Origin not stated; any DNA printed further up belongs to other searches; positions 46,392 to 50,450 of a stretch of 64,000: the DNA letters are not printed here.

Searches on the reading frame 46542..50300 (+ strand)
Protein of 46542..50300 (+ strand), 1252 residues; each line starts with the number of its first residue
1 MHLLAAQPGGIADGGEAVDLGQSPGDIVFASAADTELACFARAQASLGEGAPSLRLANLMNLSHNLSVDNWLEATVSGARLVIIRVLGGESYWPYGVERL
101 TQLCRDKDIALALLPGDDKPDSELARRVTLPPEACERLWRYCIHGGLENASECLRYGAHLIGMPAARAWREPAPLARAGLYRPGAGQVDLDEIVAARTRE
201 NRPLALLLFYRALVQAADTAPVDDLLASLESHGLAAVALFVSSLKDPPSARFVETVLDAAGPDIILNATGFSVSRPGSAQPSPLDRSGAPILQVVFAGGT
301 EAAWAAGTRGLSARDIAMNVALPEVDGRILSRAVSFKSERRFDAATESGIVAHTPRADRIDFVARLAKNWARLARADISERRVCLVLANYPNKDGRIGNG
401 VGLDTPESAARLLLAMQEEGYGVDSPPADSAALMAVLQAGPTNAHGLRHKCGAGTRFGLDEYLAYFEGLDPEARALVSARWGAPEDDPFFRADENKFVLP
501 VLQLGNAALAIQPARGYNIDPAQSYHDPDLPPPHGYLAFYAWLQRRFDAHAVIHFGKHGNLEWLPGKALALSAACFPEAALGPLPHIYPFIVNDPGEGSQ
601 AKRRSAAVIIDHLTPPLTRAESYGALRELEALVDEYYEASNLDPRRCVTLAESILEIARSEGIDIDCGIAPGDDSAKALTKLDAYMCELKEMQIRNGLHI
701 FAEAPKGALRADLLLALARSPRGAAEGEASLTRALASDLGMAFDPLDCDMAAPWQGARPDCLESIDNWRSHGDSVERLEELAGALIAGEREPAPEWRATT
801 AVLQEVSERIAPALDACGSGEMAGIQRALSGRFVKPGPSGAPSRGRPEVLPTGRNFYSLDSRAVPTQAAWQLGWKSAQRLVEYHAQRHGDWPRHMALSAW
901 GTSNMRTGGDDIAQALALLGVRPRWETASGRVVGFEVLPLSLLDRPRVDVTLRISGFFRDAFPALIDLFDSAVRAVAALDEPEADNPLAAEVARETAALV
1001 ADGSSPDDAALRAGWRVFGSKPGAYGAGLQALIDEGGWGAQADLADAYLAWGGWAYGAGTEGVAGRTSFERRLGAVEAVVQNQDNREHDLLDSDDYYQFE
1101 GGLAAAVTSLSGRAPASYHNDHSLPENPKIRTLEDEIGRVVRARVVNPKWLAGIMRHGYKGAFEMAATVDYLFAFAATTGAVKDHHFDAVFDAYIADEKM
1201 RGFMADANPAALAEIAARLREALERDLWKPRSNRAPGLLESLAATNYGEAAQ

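Call 28: search_protein_families(library=pfam, proteins=[window:46542-50300:+], max_evalue=0.00001)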
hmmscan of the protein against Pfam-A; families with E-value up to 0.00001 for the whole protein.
window:46542-50300:+ (1252 aa): 1 family
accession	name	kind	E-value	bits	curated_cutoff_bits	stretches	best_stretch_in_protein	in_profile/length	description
PF02514.21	CobN-Mg_chel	-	0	1268.4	24.5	1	139-1233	1-1088/1090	CobN/Magnesium Chelatase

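Call 46: find_homologous_proteins(query=window:46542-50300:+, max_evalue=1e-100)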
Query window:46542-50300:+ (1252 aa): 7680 proteins with E <= 1e-100 among 8000 candidates; the best 120 are listed.
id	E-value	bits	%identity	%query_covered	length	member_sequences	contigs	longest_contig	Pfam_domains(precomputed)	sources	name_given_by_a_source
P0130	0.0e+0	2657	94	100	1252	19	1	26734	PF02514.22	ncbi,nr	ncbi:MAG: cobaltochelatase subunit CobN [Rhodospirillaceae bacterium]|nr:cobaltochelatase subunit Co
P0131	0.0e+0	2595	92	100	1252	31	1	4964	PF02514.22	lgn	-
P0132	0.0e+0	2366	85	100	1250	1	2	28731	PF02514.22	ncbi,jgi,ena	-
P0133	0.0e+0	2349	84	100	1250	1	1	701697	PF02514.22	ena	-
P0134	0.0e+0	2328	83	100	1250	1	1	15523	PF02514.22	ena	-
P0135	0.0e+0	2327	83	100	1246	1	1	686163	PF02514.22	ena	-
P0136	0.0e+0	2312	83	100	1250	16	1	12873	PF02514.22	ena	-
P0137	0.0e+0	2308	83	100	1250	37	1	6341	PF02514.22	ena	-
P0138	0.0e+0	2304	83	100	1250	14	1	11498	PF02514.22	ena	-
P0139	0.0e+0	2260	80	100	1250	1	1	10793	PF02514.22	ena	-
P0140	0.0e+0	2248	80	100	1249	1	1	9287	PF02514.22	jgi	-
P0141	0.0e+0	2246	79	100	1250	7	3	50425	PF02514.22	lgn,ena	-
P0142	0.0e+0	2081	71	100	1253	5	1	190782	PF02514.22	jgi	-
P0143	0.0e+0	1943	70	100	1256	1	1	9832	PF02514.22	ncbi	-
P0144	0.0e+0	1878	69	99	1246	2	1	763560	PF02514.22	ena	-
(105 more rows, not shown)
